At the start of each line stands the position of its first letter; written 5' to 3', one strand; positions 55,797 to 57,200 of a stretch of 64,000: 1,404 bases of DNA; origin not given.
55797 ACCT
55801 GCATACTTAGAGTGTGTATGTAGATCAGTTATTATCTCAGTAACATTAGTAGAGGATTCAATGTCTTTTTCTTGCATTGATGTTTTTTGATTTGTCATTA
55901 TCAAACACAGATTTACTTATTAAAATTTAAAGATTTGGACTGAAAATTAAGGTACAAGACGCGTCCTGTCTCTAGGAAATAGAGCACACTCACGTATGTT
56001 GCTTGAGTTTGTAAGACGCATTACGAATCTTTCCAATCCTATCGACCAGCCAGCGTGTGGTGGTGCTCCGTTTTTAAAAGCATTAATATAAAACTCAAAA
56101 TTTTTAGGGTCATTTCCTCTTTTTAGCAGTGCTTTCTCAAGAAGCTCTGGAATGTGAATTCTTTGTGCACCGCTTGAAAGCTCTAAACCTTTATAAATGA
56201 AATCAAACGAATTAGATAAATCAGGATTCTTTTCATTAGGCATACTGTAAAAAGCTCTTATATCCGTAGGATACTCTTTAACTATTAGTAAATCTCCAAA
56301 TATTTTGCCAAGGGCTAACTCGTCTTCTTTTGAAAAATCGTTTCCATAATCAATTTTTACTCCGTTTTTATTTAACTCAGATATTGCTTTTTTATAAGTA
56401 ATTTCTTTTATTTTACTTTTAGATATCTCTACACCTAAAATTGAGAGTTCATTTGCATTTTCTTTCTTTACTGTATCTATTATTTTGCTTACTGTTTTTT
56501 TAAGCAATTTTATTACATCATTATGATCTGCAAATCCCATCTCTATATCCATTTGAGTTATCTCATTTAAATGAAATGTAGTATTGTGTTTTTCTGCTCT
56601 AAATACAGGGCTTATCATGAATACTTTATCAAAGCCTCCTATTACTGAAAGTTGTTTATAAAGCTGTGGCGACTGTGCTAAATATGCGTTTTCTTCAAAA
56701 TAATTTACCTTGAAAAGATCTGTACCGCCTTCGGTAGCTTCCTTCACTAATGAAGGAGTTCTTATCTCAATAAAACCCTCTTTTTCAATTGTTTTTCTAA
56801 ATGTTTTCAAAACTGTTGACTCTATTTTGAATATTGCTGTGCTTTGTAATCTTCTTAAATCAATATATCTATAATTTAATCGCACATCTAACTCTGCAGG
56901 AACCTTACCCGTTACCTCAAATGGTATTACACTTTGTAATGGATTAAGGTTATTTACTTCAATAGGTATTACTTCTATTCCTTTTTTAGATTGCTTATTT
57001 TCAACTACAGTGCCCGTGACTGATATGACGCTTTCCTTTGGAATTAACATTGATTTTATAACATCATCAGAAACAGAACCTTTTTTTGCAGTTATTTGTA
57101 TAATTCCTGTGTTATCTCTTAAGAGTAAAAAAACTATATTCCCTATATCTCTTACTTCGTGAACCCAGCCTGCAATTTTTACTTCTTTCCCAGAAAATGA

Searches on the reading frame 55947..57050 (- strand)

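Call 50: search_protein_families(library=pfam, proteins=[window:55947-57050:-], max_evalue=0.001)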
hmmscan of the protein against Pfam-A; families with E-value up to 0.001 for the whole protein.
window:55947-57050:- (367 aa): 1 family
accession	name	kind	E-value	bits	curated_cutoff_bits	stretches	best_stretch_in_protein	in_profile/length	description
PF00152.25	tRNA-synt_2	-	1e-86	291.2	25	1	55-361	3-307/308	tRNA synthetases class II (D, K and N)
